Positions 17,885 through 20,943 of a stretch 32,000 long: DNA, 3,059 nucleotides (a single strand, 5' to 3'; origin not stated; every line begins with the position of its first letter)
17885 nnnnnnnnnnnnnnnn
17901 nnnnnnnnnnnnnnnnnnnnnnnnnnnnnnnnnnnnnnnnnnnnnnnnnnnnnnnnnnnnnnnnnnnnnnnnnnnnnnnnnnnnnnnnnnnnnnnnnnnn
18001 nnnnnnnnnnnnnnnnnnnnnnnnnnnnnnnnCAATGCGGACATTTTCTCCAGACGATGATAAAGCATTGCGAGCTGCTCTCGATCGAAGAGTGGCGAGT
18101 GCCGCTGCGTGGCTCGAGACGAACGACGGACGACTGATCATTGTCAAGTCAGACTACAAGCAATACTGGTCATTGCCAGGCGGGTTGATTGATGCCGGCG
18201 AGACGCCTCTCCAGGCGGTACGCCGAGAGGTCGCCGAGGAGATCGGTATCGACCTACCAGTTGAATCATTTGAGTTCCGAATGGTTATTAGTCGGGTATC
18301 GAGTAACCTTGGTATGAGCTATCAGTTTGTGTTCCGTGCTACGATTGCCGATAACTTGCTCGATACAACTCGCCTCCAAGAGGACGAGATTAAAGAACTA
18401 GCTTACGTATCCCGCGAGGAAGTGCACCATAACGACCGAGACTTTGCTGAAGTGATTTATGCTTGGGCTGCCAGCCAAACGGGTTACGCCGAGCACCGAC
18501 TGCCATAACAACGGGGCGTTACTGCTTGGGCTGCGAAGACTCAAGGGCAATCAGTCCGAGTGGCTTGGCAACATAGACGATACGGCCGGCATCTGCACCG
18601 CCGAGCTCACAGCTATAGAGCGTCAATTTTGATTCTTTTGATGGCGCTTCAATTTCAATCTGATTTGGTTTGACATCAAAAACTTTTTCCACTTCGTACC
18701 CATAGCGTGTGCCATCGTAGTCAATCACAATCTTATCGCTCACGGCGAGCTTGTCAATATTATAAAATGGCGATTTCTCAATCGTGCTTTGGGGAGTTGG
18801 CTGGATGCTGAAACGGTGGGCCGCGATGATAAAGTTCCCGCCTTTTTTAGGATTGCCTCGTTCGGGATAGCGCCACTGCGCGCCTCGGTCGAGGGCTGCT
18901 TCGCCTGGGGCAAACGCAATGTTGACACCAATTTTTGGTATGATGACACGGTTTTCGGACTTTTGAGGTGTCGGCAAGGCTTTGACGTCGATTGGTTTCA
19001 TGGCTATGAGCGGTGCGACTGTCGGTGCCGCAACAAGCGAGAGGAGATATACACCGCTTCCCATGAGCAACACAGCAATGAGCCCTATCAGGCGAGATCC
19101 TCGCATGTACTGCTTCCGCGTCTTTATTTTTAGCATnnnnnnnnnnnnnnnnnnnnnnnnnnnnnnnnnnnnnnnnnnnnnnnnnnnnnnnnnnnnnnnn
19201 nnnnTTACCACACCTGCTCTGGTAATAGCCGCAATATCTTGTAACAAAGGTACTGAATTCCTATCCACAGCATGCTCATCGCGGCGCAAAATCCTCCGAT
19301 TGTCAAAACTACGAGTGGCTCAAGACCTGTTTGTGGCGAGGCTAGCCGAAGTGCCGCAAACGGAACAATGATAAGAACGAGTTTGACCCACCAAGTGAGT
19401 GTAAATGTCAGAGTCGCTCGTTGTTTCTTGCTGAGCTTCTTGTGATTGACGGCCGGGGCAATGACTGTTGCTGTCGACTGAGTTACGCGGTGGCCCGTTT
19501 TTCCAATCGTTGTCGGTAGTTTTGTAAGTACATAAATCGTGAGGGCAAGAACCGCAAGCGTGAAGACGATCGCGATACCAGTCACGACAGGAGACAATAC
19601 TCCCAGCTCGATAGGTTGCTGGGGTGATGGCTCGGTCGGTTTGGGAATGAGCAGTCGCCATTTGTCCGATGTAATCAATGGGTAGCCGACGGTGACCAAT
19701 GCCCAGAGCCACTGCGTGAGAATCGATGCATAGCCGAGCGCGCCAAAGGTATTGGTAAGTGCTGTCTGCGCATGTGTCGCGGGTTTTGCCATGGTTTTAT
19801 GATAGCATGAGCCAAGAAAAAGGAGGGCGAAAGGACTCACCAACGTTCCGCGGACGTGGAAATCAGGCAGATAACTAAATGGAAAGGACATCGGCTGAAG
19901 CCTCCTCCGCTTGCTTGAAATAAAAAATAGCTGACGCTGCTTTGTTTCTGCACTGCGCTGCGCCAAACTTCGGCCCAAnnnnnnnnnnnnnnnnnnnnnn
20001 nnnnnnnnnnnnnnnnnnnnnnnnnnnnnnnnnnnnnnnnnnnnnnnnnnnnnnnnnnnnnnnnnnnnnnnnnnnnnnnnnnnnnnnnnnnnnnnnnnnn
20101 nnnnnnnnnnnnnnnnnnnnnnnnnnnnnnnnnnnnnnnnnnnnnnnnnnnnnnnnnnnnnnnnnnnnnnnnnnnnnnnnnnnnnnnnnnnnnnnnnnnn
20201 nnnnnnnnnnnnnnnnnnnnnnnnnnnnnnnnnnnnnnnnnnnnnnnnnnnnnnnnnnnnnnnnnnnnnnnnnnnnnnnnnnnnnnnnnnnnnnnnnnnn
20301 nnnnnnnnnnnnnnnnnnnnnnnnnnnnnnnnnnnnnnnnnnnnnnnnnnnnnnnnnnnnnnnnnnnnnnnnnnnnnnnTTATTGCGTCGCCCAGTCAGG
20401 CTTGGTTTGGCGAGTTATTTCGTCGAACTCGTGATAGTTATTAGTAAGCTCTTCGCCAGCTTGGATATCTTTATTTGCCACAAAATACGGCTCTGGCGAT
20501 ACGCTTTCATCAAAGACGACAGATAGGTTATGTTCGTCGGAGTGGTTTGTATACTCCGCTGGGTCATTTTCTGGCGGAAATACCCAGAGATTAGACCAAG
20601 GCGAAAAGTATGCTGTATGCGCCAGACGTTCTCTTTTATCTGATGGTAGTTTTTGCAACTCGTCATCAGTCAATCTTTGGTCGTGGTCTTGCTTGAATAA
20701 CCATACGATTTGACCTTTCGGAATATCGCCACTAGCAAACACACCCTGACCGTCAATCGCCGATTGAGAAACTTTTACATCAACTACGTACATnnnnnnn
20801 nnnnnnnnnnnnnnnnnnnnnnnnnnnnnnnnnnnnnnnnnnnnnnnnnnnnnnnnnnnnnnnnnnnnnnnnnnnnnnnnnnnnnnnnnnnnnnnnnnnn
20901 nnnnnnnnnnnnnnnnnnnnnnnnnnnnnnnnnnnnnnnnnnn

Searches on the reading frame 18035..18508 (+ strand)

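Call 41: search_protein_families(library=pfam, proteins=[window:18035-18508:+], max_evalue=0.001)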
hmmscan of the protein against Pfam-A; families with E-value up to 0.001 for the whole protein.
window:18035-18508:+ (157 aa): 1 family
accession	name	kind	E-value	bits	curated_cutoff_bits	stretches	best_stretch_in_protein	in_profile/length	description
PF00293.34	NUDIX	-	8.8e-18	65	21.1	1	20-144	3-133/134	NUDIX domain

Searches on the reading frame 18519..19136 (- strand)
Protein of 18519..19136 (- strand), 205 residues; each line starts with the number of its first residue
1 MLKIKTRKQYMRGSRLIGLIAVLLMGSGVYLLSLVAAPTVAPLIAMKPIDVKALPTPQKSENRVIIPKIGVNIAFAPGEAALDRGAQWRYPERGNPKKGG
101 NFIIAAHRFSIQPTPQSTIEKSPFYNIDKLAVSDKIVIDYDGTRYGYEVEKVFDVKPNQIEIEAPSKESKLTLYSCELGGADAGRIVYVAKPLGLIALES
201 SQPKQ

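Call 4: search_protein_families(library=pfam, proteins=[window:18519-19136:-], max_evalue=0.1)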
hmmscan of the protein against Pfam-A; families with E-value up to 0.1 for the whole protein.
window:18519-19136:- (205 aa): 2 families
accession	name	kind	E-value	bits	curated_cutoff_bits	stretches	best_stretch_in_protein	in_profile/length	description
PF04203.18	Sortase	-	1e-16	61.2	26.6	1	66-192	3-124/125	Sortase domain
PF09016.15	Pas_Saposin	-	0.041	14.5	27.5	1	168-186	36-54/73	Pas factor saposin fold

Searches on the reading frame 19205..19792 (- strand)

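Call 64: search_protein_families(library=pfam, proteins=[window:19205-19792:-], max_evalue=1)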
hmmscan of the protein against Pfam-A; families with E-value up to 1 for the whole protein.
window:19205-19792:- (195 aa): 2 families
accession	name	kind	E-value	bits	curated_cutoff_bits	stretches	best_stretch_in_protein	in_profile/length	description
PF12263.13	DUF3611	-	0.025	14.9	27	1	128-189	13-75/175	Protein of unknown function (DUF3611)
PF04277.18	OAD_gamma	-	0.091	13.9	27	1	69-115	7-54/76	Oxaloacetate decarboxylase, gamma chain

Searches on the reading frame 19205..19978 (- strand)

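Call 4: search_protein_families(library=pfam, proteins=[window:19205-19978:-], max_evalue=0.1)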
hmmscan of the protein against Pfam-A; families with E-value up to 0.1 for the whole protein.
window:19205-19978:- (257 aa): 1 family
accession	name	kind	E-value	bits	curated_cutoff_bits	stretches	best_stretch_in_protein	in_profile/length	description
PF12263.13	DUF3611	-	0.042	14.1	27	1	190-251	13-75/175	Protein of unknown function (DUF3611)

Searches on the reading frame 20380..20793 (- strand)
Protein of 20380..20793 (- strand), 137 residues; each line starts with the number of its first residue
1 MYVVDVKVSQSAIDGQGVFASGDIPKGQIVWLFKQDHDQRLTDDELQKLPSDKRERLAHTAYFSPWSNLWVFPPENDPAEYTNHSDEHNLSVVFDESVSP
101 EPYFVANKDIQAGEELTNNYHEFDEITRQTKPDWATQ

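Call 4: search_protein_families(library=pfam, proteins=[window:20380-20793:-], max_evalue=0.1)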
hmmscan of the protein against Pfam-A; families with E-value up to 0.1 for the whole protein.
window:20380-20793:- (137 aa): 3 families
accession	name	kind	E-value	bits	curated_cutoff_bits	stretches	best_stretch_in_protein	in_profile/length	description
PF00856.33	SET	-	1.1e-13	52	22.4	1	15-120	1-104/105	SET domain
PF08666.17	SAF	-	0.0048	17.9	21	0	102-118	2-18/63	SAF domain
PF21549.2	PRDM2_PR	-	0.086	13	27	0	83-122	78-114/123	PR domain zinc finger protein 2, PR domain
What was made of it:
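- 20380..20793 (-): SET-domain protein (137 aa). A further cargo gene of the island. Pfam SET E 1e-13 (call 4).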

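Call 5: search_protein_families(library=padloc, proteins=[window:20380-20793:-], max_evalue=1)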
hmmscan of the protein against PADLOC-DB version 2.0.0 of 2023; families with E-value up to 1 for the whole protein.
window:20380-20793:- (137 aa): 0 families

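Call 6: search_protein_families(library=ncbifam, proteins=[window:20380-20793:-], max_evalue=1)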
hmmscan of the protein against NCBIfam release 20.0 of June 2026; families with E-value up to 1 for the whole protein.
window:20380-20793:- (137 aa): 1 family
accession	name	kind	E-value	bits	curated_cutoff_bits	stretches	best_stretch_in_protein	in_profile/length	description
NF043024.1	T4SS_AnkI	equivalog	0.00027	19.8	550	1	12-127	32-146/439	Dot/Icm T4SS effector AnkI/LegAS4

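Call 7: search_protein_families(library=phrogs, proteins=[window:20380-20793:-], max_evalue=1)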
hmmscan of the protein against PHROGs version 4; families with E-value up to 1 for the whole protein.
window:20380-20793:- (137 aa): 2 families
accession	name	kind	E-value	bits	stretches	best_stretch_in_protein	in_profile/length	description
phrog_28741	-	unknown function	0.0091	17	1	6-28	10-32/100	-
phrog_30655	-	head and packaging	0.68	8.1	1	17-112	14-105/1678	virion structural protein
